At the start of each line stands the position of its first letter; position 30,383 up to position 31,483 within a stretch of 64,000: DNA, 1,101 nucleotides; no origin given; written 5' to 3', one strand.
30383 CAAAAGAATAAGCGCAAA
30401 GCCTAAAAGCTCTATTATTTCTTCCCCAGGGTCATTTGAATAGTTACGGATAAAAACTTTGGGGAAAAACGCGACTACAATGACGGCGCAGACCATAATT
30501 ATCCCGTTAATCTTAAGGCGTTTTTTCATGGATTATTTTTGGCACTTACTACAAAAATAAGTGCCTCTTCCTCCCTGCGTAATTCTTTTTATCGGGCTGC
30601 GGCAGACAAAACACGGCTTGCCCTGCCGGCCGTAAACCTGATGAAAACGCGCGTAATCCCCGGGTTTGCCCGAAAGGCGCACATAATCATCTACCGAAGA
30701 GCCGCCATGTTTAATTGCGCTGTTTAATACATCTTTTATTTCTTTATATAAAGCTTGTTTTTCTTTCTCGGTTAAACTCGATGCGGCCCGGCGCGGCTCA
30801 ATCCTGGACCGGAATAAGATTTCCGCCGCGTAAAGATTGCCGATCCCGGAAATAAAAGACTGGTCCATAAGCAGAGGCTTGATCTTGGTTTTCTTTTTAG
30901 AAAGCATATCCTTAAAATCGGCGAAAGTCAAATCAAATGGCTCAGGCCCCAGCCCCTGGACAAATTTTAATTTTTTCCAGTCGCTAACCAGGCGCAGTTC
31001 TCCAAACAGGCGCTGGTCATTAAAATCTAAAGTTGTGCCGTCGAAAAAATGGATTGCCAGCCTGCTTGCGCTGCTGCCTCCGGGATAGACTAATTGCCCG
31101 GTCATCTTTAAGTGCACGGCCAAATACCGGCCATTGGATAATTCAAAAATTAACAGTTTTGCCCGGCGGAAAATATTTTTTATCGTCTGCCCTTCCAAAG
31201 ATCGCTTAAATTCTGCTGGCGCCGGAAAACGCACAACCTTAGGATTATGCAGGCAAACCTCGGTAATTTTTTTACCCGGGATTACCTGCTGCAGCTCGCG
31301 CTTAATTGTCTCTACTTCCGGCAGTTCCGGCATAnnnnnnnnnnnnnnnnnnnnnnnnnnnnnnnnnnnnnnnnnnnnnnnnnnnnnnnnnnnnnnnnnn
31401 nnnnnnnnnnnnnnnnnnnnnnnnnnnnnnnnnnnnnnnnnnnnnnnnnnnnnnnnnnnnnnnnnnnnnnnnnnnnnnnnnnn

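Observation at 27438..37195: Pyrimidine biosynthesis array interrupted by DNA-repair genes and a half carB.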

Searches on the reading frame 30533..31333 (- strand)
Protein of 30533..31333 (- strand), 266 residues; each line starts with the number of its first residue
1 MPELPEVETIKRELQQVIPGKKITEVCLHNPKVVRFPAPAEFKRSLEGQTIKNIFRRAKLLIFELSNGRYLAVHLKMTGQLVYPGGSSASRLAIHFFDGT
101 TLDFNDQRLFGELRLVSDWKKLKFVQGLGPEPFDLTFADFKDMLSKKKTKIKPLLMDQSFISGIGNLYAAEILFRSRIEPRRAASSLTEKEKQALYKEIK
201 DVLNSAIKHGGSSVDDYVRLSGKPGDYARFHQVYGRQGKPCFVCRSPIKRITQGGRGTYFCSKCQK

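Call 4: search_protein_families(library=pfam, proteins=[window:30533-31333:-])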
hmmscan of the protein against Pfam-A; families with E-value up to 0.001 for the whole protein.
window:30533-31333:- (266 aa): 4 families
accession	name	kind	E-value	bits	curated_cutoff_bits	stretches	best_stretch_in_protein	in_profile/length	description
PF01149.29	Fapy_DNA_glyco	-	2.4e-31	109.2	25.5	1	1-112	1-116/117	Formamidopyrimidine-DNA glycosylase N-terminal domain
PF06831.19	H2TH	-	9.4e-28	96.5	34.7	1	128-215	1-90/93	Formamidopyrimidine-DNA glycosylase H2TH domain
PF06827.20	zf-FPG_IleRS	-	1.3e-07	31.7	21.3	1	238-266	1-29/30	Zinc finger found in FPG and IleRS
PF05833.16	NFACT_N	-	3.5e-07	29.8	31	1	130-207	168-244/456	NFACT N-terminal and middle domains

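Call 5: search_protein_families(library=ncbifam, proteins=[window:30533-31333:-])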
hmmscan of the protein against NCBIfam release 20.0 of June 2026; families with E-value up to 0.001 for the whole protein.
window:30533-31333:- (266 aa): 8 families
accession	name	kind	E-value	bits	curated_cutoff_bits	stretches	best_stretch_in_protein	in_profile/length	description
NF002211.1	PRK01103.1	equivalog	4.7e-86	288.7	212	1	1-266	1-274/274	bifunctional DNA-formamidopyrimidine glycosylase/DNA-(apurinic or apyrimidinic site) lyase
TIGR00577.1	fpg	equivalog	3.4e-85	285.7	203.3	1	1-265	1-276/276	DNA-formamidopyrimidine glycosylase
NF011385.0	PRK14810.1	equivalog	2.3e-69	233.9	423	1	1-266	1-272/272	DNA-formamidopyrimidine glycosylase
NF011386.0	PRK14811.1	equivalog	3.4e-64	216.7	414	1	1-266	1-263/269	DNA-formamidopyrimidine glycosylase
NF010551.0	PRK13945.1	equivalog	1.2e-63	215.2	348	1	1-266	1-282/282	DNA-formamidopyrimidine glycosylase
NF007763.0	PRK10445.1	equivalog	4.7e-28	98.3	252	1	1-266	1-263/263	endonuclease VIII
NF040775.1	endonuc_Nei2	equivalog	2.9e-18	66.2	400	1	1-266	1-252/252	endonuclease VIII Nei2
NF041120.1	RqcH_arch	equivalog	3.5e-05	22.8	400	1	134-216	160-233/645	ribosome rescue protein RqcH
